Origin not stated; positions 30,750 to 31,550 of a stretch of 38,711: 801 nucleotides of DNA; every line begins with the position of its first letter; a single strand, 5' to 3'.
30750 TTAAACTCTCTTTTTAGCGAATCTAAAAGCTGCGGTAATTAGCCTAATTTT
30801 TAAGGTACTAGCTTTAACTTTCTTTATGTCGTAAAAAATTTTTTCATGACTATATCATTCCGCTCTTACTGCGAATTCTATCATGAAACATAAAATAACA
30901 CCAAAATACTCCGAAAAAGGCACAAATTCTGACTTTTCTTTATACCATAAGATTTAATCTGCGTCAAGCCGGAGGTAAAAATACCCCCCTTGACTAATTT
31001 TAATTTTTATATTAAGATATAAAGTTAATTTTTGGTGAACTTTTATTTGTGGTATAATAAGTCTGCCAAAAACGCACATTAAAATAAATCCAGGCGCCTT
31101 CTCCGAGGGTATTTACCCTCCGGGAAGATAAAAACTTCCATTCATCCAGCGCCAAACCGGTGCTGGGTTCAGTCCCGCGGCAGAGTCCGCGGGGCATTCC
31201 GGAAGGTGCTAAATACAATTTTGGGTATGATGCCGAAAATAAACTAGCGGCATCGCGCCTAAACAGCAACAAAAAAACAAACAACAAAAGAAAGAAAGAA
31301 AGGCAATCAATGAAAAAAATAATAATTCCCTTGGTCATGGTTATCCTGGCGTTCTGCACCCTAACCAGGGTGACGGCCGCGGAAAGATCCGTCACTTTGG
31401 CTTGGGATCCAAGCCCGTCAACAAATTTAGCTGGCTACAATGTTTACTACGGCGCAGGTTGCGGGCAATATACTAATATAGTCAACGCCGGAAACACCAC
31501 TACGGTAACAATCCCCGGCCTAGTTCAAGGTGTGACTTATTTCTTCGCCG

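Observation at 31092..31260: About 170-nt multi-branched RNA with a possible pseudoknot in the FN3 gene leader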

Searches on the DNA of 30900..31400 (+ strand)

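Call 4: search_rna_families(source=window, start=30900, end=31400, threshold=evalue, max_evalue=10, show_alignments=4)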
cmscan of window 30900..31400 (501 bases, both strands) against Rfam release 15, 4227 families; matches with E-value up to 10: 7.
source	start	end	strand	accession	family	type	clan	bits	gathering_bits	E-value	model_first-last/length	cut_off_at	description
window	30967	31124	-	RF04150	MIR2655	Gene; miRNA;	-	20.2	122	0.73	1-267/267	no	MIR2655 microRNA precursor family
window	30909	31057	-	RF03005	lysM-TM7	Cis-reg;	-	17.7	61.5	1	1-138/138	no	lysM-TM7 RNA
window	31281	31353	+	RF01675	CrcZ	Gene; sRNA;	-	16.5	95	0.025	1-398/398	no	Pseudomonas sRNA CrcZ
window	31145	31198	+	RF02278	Betaproteobacteria_toxic_sRNA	Gene; sRNA;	-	15.1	50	2.1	8-60/64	no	Betaproteobacteria toxic small RNA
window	30969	31069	-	RF01619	ceN115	Gene; sRNA;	-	12.1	44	7.5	1-159/159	no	C. elegans sRNA ceN115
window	30986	31142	+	RF01849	alpha_tmRNA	Gene;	CL00001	5.7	50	10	1-355/355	no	Alphaproteobacteria transfer-messenger RNA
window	31155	31311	-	RF01946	KCNQ1OT1_1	Gene; lncRNA;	-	5.1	70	4.3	287-464/464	no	KCNQ1 overlapping transcript 1 conserved region 1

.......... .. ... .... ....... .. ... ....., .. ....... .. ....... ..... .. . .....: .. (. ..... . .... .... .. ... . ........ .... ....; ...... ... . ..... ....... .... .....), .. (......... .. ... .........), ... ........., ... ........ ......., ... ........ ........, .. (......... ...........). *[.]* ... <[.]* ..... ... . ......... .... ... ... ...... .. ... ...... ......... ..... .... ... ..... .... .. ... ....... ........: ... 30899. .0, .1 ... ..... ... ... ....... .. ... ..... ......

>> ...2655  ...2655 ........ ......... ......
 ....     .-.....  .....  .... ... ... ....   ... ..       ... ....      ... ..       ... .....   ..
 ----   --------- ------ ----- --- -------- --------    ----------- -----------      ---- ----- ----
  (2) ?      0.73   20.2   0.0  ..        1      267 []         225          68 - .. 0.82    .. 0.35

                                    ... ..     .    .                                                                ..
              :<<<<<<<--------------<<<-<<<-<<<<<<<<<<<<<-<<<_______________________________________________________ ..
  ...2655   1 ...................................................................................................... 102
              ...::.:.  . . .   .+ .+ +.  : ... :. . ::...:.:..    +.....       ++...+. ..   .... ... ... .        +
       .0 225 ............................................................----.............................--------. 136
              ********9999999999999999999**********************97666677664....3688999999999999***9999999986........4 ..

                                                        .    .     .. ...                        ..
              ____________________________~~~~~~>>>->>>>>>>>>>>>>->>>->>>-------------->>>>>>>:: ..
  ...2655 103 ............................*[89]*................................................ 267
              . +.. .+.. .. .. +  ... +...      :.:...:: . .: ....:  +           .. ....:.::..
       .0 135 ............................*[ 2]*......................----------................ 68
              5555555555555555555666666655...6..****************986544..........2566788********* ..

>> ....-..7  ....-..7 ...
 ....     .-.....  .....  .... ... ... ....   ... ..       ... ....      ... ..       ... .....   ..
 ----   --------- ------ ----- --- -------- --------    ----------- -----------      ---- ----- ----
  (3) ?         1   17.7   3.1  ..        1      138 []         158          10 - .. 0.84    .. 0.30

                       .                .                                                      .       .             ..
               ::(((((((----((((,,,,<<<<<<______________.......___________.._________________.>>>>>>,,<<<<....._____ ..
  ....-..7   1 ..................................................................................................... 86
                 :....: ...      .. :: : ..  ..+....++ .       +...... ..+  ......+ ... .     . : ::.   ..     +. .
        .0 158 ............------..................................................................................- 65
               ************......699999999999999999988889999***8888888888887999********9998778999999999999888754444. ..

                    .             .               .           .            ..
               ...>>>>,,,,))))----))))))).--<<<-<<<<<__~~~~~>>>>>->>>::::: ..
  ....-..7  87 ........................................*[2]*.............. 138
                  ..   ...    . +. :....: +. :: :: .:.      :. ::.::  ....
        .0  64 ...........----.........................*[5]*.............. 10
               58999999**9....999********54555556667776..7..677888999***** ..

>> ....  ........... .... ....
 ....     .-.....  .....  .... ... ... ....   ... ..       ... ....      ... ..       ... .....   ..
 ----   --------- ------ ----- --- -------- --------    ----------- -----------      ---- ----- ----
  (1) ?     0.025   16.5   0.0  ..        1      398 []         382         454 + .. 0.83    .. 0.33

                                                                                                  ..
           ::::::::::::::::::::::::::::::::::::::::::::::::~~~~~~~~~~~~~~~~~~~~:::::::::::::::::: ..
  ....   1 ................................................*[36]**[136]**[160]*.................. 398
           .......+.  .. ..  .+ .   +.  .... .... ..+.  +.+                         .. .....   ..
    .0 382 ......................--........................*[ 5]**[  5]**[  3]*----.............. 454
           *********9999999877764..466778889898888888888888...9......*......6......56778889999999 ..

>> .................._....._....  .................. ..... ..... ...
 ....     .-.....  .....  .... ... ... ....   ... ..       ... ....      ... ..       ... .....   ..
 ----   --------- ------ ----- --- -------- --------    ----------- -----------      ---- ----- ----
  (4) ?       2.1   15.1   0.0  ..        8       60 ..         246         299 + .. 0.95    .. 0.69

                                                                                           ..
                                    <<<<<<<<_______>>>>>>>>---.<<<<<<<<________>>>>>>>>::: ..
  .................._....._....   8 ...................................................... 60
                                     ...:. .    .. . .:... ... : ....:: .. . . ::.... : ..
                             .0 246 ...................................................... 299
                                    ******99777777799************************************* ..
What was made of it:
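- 31261..31303 (+): A/C-rich unstructured tract ending in the purine-rich SD-like GAAAGG (31298-31303). The weak CrcZ-like hit is A-rich composition only (call 4).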

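Call 29: search_dna_similar(query=window:31085-31215:+, collection=phages, mode=distant, max_evalue=1)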
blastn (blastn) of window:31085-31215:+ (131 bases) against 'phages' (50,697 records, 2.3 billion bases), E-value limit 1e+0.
No match.

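Call 30: search_dna_similar(query=window:31085-31215:+, collection=plasmids, mode=distant, max_evalue=1)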
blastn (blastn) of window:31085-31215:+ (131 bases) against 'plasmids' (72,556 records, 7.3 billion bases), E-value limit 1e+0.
No match.

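Call 51: build_rna_model(alignment_id=A3, structure=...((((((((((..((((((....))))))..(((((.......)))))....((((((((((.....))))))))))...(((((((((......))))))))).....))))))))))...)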
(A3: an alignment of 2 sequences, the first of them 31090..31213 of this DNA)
Model R1 built from alignment A3 (2 sequences, 124 columns); structure: as given.
model positions 124; base pairs 40; branch points 3; effective number of sequences 0.6; information 0.59 bits per position. Calibrated on 0.2 Mb of random sequence (short: E-values are rough).
structure used (alignment columns):
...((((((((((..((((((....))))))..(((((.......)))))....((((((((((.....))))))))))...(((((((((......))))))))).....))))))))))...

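Call 52: search_with_rna_model(model_id=R1, sources=[window, L001, L002, L003, L004, L005, L006, L007, L008, L009, L010, L011, L012, L013, L118], max_evalue=10, filters=default)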
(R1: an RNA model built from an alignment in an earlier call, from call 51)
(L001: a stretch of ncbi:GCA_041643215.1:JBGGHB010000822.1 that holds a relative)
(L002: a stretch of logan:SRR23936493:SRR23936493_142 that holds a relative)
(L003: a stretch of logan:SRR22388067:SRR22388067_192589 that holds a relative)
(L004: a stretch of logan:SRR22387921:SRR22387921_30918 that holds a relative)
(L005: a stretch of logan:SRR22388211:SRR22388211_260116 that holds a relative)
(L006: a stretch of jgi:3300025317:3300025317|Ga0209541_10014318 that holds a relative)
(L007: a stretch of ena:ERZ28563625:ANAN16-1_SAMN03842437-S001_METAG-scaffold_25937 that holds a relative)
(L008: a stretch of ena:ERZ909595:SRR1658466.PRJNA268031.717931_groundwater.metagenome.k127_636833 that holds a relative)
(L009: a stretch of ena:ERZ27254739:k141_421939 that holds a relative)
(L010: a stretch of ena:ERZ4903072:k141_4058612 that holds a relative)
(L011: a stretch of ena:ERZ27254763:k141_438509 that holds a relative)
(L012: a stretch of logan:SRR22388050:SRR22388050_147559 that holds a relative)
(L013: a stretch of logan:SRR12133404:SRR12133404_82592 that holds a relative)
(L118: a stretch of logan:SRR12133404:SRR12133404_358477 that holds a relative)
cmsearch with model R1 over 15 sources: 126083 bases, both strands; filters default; matches with E-value up to 10: 2.
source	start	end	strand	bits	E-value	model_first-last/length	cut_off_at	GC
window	31090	31213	+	156.2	7.8e-45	1-124/124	no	0.59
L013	781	904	+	156.2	7.8e-45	1-124/124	no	0.59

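Call 53: search_with_rna_model(model_id=R1, sources=[L014, L015, L016, L017, L018, L019, L020, L021, L022, L023, L024, L025, L026, L027, L028, L029, L030, L031, L032, L033, L034, L035, L036, L037, L038, L039, L040, L041, L042, L043, L044, L045, L046, L047, L048, L049, L050, L051, L052, L053, L054, L055, L056, L057, L058, L059, L060, L061, L062, L063, L064, L065, L066, L067, L068, L069, L070, L071, L072, L073, L074, L075, L076, L077, L078, L079, L080, L081, L082, L083, L084, L085, L086, L087, L088, L089, L090, L091, L092, L093, L094, L095, L096, L097, L098, L099, L100, L101, L102, L103, L104, L105, L106, L107, L108, L109, L110, L111, L112, L113], max_evalue=1)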
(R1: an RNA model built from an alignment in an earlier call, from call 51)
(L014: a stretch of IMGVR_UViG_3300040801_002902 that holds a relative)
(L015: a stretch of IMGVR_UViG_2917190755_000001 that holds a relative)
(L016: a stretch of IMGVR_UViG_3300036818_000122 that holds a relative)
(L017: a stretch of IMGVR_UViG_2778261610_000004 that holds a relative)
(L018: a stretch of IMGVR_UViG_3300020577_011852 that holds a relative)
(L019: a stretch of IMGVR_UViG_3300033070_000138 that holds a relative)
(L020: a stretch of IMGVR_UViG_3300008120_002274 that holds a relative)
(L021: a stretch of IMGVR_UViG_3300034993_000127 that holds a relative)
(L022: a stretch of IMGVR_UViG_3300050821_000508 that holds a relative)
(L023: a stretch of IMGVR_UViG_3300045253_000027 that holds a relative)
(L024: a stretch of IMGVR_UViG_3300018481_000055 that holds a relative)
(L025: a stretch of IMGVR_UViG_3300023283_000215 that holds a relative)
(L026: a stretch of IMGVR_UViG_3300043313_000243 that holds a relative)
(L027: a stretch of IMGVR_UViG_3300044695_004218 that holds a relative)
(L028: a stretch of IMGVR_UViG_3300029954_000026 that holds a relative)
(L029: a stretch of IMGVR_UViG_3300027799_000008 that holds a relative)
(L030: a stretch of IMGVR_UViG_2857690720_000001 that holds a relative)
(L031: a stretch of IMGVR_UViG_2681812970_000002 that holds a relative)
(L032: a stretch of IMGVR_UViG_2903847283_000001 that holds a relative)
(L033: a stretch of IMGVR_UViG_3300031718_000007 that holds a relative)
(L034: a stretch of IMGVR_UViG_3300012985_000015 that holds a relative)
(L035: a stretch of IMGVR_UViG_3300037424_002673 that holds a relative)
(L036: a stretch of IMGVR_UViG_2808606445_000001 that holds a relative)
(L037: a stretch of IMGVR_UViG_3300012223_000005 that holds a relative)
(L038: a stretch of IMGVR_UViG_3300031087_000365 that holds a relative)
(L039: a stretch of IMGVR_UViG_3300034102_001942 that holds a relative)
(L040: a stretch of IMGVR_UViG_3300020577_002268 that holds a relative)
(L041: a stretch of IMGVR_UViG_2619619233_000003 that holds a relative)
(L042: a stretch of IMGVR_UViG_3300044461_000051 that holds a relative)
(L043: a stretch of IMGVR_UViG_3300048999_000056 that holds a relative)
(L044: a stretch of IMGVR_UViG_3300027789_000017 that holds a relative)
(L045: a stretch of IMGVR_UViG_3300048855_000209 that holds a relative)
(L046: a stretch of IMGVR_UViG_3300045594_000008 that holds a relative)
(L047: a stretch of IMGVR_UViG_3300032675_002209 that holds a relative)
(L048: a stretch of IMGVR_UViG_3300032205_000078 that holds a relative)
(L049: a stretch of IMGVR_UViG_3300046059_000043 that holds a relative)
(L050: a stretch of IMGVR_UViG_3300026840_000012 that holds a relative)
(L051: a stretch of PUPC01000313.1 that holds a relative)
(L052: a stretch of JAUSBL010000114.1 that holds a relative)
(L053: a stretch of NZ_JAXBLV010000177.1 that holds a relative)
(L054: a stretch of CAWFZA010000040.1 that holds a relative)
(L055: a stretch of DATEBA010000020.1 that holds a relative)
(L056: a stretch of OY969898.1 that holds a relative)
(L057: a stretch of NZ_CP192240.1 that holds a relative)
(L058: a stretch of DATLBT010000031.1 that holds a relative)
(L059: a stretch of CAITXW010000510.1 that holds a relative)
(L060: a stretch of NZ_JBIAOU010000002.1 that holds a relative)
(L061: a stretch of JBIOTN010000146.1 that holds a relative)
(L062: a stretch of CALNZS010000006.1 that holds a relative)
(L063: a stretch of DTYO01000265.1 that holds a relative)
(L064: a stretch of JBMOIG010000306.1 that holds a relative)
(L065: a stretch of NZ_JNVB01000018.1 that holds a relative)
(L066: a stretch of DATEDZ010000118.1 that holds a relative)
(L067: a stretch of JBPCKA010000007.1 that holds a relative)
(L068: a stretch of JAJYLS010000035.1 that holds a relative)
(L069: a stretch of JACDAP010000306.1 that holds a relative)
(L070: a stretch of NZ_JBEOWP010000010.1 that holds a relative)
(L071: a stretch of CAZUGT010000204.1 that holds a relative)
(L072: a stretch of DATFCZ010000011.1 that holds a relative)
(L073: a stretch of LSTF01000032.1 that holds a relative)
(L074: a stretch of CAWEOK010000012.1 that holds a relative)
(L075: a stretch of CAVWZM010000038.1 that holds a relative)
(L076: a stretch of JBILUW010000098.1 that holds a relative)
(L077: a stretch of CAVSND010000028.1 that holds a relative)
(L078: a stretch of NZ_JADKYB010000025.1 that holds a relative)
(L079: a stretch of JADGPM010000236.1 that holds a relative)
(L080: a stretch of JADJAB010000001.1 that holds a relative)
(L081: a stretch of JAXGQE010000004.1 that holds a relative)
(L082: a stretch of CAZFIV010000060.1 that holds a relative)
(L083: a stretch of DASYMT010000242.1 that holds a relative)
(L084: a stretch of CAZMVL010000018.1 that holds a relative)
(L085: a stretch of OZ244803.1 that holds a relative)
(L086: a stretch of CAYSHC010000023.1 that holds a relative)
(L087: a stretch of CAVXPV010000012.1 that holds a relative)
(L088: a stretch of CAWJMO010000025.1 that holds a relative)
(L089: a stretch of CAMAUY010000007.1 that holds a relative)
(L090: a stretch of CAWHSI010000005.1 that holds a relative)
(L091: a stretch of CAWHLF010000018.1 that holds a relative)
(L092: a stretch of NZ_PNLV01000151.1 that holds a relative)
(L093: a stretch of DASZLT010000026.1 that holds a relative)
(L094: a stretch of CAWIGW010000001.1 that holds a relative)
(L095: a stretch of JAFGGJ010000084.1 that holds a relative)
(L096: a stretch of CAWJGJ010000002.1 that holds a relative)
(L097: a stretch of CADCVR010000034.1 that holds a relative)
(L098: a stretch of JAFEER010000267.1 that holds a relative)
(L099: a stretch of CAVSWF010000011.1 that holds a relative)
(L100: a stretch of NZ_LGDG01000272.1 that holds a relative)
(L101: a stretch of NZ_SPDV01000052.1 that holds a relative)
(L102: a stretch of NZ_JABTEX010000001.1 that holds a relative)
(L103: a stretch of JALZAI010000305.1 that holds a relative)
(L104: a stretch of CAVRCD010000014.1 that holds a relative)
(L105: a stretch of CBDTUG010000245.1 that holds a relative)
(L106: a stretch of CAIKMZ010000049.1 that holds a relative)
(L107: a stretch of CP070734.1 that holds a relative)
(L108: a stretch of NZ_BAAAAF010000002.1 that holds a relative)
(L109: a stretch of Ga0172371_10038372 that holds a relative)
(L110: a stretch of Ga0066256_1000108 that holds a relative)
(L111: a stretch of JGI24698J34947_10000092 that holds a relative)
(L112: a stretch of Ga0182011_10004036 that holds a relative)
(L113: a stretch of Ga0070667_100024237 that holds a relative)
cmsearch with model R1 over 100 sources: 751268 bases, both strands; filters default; matches with E-value up to 1: 2.
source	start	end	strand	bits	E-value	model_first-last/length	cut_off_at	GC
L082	5843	5876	+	14.3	0.39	1-124/124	no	0.76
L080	371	437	+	13.3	0.8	1-124/124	no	0.75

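Call 63: search_with_rna_model(model_id=R1, sources=[L119, L114, L115, L116, L117], max_evalue=10, filters=off)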
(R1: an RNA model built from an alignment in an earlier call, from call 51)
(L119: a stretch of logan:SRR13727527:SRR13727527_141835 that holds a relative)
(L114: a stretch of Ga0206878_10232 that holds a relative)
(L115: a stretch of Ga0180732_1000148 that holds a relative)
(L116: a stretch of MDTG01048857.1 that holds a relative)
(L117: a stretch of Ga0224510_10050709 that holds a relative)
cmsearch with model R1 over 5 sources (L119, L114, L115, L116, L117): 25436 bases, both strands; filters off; matches with E-value up to 10: 36.
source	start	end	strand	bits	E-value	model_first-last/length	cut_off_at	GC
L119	2996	3022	-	10.3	0.22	1-124/124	no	0.63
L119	4660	4686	-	9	0.53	80-106/124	no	0.3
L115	4156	4219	+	8.9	0.57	1-124/124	no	0.53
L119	5093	5180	+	8.4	0.81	1-124/124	no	0.41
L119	3048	3072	+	8.3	0.89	55-79/124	no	0.6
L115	962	994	-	7.8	1.2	1-124/124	no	0.45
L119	4179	4310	+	7.4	1.6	1-124/124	no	0.54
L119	1075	1189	+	7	2.2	1-124/124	no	0.41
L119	4656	4687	+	6.7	2.7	1-124/124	no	0.25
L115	5719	5745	+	6.6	2.8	1-124/124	no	0.48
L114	1560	1609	+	6.5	3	1-124/124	no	0.36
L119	3569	3607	-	6.3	3.5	1-124/124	no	0.59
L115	1160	1198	+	6.3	3.5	1-124/124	no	0.36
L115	3847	3880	+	6.3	3.6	1-124/124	no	0.29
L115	3847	3880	-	6.3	3.6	1-124/124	no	0.29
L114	3230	3287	-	6.3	3.6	1-124/124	no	0.38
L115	1672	1762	+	6.3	3.7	1-124/124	no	0.36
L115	2053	2167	+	6.2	3.8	1-124/124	no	0.47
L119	10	37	+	5.9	4.6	1-124/124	no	0.46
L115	1813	1865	+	5.7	5.4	1-124/124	no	0.23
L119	4146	4201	-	5.7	5.4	1-124/124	no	0.34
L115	5376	5442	-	5.6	5.7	1-124/124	no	0.3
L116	1019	1077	-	5.6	5.8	1-124/124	no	0.49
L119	4233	4280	-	5.6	5.9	1-124/124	no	0.65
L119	2769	2792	-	5.5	6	83-106/124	no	0.58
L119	2994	3024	+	5.5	6.1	1-124/124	no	0.58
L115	1404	1492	+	5.5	6.2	1-124/124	no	0.38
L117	1320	1355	+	5.3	6.9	1-124/124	no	0.5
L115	1813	1865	-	5.3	7.3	1-124/124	no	0.23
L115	1056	1129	-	5.2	7.7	1-124/124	no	0.32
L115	5695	5767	-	5.2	7.8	1-124/124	no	0.42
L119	3128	3158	+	5.1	8.1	1-124/124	no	0.23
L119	1383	1418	+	5.1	8.2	1-124/124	no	0.61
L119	5309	5333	-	5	8.6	1-124/124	no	0.36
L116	2132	2180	+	5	8.9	1-124/124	no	0.33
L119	2270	2300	+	4.9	9.4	1-124/124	no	0.48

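Call 72: search_rna_families(source=window, start=31080, end=31270, threshold=evalue, max_evalue=10, show_alignments=0)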
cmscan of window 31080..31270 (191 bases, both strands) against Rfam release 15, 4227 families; matches with E-value up to 10: 7.
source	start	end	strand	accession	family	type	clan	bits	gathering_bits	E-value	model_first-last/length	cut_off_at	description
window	31099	31216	-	RF00442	Guanidine-I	Cis-reg; riboswitch;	-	18.9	63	0.17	1-107/107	no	Guanidine-I riboswitch aptamer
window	31145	31198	+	RF02278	Betaproteobacteria_toxic_sRNA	Gene; sRNA;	-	15.1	50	0.79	8-60/64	no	Betaproteobacteria toxic small RNA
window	31149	31181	-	RF01369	CRISPR-DR56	Gene; CRISPR;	-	13.9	35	4.6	1-37/37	no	CRISPR RNA direct repeat element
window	31119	31203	+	RF00603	SNORD23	Gene; snRNA; snoRNA; CD-box;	-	12.4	64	4.7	1-110/110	no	Small nucleolar RNA SNORD23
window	31148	31270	+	RF02714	snopsi28S-3378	Gene; snRNA; snoRNA; HACA-box;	-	11.7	136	8.2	1-119/145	3'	Small nucleolar RNA psi28S-3378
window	31107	31269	-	RF01754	radC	Cis-reg;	-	11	40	4.3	1-149/149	no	radC RNA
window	31082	31197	+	RF02035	IMES-2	Gene;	-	7.9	54.7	9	1-141/141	no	IMES-2 RNA motif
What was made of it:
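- On Any Rfam 15 family (4227 models, including c-di-GMP-I/II, lysine, self-cleaving ribozymes, tRNA, SRP, EAR): The best hits in the region are noise: Guanidine-I on the wrong strand at 18.9 bits against a gathering score of 63, and a toxic sRNA at 15.1 against 50 (calls 4, 72).
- No SAM-I or other riboswitch model matches (calls 4, 72).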

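Call 73: search_with_rna_model(model_id=R1, sources=[L120, L121, L122], max_evalue=1, filters=off)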
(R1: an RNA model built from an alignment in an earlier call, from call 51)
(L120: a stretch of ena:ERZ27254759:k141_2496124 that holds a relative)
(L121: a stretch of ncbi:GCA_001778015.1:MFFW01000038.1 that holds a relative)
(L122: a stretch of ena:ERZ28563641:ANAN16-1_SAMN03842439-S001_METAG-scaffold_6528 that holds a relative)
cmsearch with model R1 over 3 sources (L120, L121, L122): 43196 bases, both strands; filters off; matches with E-value up to 1: 6.
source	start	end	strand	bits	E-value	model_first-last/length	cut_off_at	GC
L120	8988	9089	+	12.6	0.075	1-124/124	no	0.49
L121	8988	9089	+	12.6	0.075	1-124/124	no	0.49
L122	8988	9089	+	12.6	0.075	1-124/124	no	0.49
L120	6950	6979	-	9.6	0.62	1-124/124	no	0.6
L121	6950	6979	-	9.6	0.62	1-124/124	no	0.6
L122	6950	6979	-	9.6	0.62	1-124/124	no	0.6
